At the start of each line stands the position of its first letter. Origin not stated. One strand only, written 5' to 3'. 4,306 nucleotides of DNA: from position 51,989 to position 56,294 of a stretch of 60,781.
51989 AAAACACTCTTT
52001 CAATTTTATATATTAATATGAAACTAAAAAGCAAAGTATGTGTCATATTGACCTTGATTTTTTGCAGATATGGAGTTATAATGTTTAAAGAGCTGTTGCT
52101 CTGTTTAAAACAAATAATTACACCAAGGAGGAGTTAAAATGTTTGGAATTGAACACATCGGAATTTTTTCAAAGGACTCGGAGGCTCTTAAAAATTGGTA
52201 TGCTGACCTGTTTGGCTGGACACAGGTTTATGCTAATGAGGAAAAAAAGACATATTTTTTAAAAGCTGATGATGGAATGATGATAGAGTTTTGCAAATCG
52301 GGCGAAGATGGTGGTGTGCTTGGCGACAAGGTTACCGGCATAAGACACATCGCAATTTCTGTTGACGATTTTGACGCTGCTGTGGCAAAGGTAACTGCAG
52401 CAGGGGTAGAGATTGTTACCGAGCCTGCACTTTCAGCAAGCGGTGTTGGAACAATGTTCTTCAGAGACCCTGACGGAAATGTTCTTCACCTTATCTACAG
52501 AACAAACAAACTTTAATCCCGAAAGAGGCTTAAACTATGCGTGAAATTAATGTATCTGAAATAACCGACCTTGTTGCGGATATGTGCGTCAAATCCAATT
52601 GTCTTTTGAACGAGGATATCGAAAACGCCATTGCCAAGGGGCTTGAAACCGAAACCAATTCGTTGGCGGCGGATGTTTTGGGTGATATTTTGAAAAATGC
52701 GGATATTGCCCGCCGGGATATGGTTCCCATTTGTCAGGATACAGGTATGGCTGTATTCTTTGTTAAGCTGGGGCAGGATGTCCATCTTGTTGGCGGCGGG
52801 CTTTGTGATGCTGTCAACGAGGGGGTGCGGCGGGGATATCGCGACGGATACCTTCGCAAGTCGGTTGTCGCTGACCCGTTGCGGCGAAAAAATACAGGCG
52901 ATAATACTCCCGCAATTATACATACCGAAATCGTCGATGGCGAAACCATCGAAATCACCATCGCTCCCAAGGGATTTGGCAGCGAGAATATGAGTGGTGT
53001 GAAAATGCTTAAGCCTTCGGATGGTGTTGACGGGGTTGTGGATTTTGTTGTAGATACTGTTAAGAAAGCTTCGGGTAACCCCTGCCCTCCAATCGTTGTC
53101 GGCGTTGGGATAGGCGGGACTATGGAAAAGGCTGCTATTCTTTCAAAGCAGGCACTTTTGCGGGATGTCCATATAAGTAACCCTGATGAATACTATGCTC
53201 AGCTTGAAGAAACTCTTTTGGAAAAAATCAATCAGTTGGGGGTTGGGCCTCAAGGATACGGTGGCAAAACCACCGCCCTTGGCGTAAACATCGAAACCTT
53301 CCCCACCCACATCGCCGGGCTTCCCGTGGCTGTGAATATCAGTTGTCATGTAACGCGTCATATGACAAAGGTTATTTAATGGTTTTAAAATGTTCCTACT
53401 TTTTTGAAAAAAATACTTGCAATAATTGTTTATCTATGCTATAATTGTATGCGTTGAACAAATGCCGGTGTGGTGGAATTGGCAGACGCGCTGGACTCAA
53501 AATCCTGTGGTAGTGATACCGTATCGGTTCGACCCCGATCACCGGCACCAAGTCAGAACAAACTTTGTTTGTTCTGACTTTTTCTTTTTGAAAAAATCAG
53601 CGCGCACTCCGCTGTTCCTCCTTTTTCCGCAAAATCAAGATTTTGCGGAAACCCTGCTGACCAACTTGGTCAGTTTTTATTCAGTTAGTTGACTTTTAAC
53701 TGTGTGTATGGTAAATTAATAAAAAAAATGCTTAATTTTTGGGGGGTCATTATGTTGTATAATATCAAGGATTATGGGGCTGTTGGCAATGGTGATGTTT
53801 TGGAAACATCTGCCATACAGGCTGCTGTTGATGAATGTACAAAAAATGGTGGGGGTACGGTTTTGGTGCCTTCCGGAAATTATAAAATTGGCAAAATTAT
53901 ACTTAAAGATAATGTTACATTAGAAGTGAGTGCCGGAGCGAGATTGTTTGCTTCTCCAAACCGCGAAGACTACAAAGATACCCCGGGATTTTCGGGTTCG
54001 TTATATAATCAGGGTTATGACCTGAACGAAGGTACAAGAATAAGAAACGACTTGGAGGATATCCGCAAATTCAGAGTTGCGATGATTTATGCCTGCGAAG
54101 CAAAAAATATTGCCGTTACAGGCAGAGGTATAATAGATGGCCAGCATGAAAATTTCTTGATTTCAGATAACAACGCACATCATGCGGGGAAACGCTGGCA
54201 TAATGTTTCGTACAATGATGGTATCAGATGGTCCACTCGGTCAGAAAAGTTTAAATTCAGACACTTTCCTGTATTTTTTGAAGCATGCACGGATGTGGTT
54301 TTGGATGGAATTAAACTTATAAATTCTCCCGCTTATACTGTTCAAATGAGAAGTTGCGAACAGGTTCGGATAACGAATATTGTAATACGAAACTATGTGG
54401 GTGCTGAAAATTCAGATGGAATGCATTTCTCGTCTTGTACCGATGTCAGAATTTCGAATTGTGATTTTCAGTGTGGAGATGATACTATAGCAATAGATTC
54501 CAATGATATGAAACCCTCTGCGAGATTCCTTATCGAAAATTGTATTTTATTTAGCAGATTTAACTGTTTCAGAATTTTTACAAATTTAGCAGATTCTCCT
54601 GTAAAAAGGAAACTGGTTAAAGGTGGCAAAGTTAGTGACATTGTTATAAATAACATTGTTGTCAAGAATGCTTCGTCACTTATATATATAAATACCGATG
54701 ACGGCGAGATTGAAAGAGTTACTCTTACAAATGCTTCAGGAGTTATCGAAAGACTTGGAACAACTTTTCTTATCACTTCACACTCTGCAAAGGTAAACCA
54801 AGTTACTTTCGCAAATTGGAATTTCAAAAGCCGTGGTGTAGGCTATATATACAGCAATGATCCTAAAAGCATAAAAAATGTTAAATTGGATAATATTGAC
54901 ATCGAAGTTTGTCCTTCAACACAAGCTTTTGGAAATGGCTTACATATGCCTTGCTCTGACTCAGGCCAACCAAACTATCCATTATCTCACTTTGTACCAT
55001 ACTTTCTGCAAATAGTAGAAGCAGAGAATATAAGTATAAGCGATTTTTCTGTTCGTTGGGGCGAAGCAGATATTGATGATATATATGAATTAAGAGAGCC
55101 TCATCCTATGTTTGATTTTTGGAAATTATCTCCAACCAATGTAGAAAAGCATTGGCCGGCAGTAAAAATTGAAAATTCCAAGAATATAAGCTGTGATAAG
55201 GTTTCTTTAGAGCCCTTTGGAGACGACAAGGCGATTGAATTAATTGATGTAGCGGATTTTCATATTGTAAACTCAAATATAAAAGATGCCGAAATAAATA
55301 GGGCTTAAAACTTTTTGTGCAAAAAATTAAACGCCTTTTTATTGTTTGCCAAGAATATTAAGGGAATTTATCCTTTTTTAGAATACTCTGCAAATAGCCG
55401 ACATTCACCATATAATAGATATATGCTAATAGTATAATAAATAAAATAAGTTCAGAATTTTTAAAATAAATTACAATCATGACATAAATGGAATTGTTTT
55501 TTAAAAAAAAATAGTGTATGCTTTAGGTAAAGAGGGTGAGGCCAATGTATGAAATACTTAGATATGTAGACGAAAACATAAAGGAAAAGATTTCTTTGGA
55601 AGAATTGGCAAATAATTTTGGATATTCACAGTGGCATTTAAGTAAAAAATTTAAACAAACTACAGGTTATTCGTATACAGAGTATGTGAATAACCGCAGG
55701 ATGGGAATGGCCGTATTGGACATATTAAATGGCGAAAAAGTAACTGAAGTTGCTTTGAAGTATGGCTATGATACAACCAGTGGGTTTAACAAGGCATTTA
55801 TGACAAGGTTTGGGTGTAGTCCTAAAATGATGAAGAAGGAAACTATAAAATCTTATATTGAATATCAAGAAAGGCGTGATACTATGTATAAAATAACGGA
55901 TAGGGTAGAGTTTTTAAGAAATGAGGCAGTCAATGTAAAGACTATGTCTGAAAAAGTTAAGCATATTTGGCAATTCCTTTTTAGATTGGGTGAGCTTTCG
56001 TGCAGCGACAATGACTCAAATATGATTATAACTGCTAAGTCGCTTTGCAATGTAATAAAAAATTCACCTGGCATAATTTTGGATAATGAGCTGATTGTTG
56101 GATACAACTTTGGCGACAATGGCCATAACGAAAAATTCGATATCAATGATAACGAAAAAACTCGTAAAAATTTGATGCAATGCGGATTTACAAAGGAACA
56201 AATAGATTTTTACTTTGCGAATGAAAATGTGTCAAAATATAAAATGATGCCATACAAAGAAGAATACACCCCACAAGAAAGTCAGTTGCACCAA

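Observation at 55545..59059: AraC/MarA-type DNA-binding domain fused in frame to a complete glycyl radical enzyme, followed by its own activase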

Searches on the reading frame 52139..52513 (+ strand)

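Call 3: search_protein_families(library=pfam, proteins=[window:52139-52513:+], max_evalue=0.01)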
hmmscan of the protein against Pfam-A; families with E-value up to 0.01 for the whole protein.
window:52139-52513:+ (125 aa): 3 families
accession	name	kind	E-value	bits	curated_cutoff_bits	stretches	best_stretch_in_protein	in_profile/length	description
PF00903.31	Glyoxalase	-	9.8e-20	71.6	20.6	1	3-117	1-120/121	Glyoxalase/Bleomycin resistance protein/Dioxygenase superfamily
PF13669.12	Glyoxalase_4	-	2.4e-13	50.7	27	1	6-97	2-99/109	Glyoxalase/Bleomycin resistance protein/Dioxygenase superfamily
PF18029.7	Glyoxalase_6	-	6.4e-10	40.1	23.6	1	11-118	6-105/106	Glyoxalase-like domain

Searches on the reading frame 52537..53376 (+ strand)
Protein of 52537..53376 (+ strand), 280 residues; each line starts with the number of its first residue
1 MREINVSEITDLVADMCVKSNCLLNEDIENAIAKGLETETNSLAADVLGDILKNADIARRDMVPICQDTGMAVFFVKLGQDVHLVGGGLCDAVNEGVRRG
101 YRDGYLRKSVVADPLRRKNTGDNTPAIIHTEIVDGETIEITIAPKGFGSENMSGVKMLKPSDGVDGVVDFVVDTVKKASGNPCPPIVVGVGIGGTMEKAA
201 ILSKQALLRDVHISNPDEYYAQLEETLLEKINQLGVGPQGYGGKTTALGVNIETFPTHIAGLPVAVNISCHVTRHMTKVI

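Call 3: search_protein_families(library=pfam, proteins=[window:52537-53376:+], max_evalue=0.01)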
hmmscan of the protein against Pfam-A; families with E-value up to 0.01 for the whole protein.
window:52537-53376:+ (280 aa): 1 family
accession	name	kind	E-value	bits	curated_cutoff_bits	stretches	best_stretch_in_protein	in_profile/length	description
PF05681.19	Fumerase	-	8.2e-119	396.3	25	1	11-277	2-268/270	Fumarate hydratase (Fumerase)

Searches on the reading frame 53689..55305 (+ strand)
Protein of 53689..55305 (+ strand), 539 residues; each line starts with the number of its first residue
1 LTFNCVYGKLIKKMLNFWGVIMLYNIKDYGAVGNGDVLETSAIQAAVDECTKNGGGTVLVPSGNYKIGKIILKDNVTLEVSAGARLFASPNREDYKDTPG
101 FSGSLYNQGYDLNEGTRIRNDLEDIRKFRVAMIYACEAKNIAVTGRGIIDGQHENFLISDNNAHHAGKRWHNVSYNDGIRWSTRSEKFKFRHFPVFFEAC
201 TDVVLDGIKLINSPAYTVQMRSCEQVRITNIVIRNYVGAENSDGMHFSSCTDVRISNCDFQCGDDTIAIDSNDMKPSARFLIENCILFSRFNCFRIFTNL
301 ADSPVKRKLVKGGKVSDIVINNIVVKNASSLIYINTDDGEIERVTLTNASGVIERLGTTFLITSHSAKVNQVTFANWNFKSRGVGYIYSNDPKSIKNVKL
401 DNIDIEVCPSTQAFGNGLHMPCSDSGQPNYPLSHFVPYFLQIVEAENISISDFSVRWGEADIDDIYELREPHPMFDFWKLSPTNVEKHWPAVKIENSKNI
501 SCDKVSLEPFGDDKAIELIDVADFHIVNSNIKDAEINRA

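Call 3: search_protein_families(library=pfam, proteins=[window:53689-55305:+], max_evalue=0.01)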
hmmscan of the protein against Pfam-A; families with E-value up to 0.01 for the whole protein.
window:53689-55305:+ (539 aa): 2 families
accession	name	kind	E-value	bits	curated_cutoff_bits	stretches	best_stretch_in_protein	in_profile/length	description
PF00295.23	Glyco_hydro_28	-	8.5e-17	61.7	22.9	1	128-273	48-172/324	Glycosyl hydrolases family 28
PF12708.12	Pect-lyase_RHGA_epim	-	1.6e-09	38.3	27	1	25-258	3-208/213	Rhamnogalacturonase A/epimerase, pectate lyase-like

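Call 57: search_protein_families(library=ncbifam, proteins=[window:53689-55305:+], max_evalue=0.01)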
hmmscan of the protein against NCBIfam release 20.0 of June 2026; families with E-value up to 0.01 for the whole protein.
window:53689-55305:+ (539 aa): 5 families
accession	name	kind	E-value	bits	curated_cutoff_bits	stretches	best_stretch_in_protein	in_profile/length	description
NF049898.1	RhamgalacuronBT4146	equivalog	2.8e-29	102.2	500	1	26-461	1-426/445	rhamnogalacturonidase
NF051861.1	PolglcturonPglBAgro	equivalog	3.5e-29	101.8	600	2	129-272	80-205/437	polygalacturonase PglB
NF049899.1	RhamgalacuronBT4153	equivalog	1.5e-26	93.1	650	1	23-270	46-263/432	rhamnogalacturonidase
NF049892.1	AlphdgalacturondseBT4155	equivalog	1.6e-26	93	800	1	24-276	51-288/454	alpha-d-galacturonidase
NF051860.1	PolglcturonPglAAgro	equivalog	6.4e-22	77.9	600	1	39-272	106-307/502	polygalacturonase PglA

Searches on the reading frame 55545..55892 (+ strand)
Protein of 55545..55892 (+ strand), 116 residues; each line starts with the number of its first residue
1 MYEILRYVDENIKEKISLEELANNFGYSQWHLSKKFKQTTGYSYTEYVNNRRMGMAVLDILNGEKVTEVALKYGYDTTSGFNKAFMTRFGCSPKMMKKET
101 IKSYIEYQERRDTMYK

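Call 42: search_solved_structures(query=window:55545-55892:+, max_evalue=0.001, show_alignments=4)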
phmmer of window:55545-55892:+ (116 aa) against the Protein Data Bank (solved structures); distinct sequences matched with E-value up to 0.001: 13.
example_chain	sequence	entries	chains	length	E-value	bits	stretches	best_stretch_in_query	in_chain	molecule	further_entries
7bef_G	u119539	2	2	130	9.8e-16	61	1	4-100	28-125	Transcriptional activator RamA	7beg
1bl0_A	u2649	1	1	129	7.1e-14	55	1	2-97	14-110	PROTEIN (MULTIPLE ANTIBIOTIC RESISTANCE PROTEIN)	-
1xs9_A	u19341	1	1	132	7.6e-14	54.9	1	2-97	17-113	Multiple antibiotic resistance protein marA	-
7vwy_G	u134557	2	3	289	1.7e-13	53.8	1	3-98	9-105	Right origin-binding protein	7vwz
1d5y_A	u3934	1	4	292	1.7e-13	53.8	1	3-98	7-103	ROB TRANSCRIPTION FACTOR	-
7w5w_J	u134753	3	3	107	1.1e-11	48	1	3-94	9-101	Regulatory protein SoxS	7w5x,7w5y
3oou_A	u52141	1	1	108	1.7e-08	37.7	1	3-98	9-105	Lin2118 protein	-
6swi_A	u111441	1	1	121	6e-08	35.9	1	7-107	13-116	Two-component response regulator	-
7r3w_A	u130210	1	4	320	1.7e-06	31.3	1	5-98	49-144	Putative bacterial regulatory helix-turn-helix protein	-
5nla_A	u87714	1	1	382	5.3e-05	26.5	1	6-100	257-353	Putative transcriptional regulator TRANSCRIPTION REGULATOR protein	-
3oio_A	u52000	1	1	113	0.00013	25.2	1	3-96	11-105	Transcriptional regulator (AraC-type DNA-binding domain-containing proteins)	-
3mkl_A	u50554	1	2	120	0.00062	23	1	6-98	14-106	HTH-type transcriptional regulator gadX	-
3lsg_A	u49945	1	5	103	0.00082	22.6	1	13-96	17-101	Two-component response regulator yesN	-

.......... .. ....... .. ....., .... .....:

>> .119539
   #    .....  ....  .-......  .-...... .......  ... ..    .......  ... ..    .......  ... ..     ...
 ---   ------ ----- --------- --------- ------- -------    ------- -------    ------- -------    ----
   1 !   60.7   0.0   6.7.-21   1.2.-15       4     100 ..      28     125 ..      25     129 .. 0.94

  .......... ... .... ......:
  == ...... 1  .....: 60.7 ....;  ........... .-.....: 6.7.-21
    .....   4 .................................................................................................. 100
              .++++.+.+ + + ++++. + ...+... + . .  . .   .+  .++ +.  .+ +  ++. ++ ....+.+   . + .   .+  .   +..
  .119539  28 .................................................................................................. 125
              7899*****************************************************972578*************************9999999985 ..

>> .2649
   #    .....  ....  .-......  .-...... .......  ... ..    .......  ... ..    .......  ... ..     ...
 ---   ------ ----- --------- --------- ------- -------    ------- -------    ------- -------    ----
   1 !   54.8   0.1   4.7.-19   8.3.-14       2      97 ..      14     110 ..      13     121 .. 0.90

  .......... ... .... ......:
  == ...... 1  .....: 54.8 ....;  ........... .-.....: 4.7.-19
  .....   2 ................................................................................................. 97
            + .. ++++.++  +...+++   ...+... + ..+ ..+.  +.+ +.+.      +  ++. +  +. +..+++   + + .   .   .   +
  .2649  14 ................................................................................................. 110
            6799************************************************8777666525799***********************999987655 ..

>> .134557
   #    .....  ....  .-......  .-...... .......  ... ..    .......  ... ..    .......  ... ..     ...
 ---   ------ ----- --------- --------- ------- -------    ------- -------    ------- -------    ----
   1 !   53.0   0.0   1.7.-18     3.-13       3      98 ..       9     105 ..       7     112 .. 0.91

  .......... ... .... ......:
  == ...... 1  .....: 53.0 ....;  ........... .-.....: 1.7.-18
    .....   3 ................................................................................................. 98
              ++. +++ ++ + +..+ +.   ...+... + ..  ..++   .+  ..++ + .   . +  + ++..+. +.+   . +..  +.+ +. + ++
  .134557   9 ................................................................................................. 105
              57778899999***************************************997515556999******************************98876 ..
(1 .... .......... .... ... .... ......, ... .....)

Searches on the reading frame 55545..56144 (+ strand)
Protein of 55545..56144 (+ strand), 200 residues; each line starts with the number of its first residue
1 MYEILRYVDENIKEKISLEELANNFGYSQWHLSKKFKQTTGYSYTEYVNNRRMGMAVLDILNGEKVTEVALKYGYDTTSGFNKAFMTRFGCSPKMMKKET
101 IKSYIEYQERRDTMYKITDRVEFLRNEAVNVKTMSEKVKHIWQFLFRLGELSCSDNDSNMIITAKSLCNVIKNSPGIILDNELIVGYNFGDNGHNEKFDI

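Call 54: search_protein_representatives(protein=window:55545-56144:+)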
Query: 200 residues. Proteins with E-value up to 0.001 (for the whole library): 44100; up to 1e-10: 1023; up to 1e-30: 10. The best 150 are listed.
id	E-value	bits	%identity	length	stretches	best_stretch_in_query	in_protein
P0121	2.3e-50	187.3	44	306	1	1-190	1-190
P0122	4.3e-50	186.4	45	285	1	1-194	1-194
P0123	2.4e-45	171.0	43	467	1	1-195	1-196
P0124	2.1e-43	164.6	41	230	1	1-192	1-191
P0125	1.5e-42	161.8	40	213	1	1-198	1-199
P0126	3.1e-35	138.0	41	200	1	1-188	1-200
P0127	6.7e-35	136.9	38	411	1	1-193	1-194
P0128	1.2e-32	129.6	35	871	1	1-192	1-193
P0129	2.1e-32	128.7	36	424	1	3-190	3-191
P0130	2.3e-31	125.4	47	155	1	1-124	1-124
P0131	1.4e-30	122.8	41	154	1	1-155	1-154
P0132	2.1e-30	122.2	41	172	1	2-135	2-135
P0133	9.5e-30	120.1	41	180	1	3-131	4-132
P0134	1.5e-27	112.9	44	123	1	1-117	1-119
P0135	4.0e-27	111.5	36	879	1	1-194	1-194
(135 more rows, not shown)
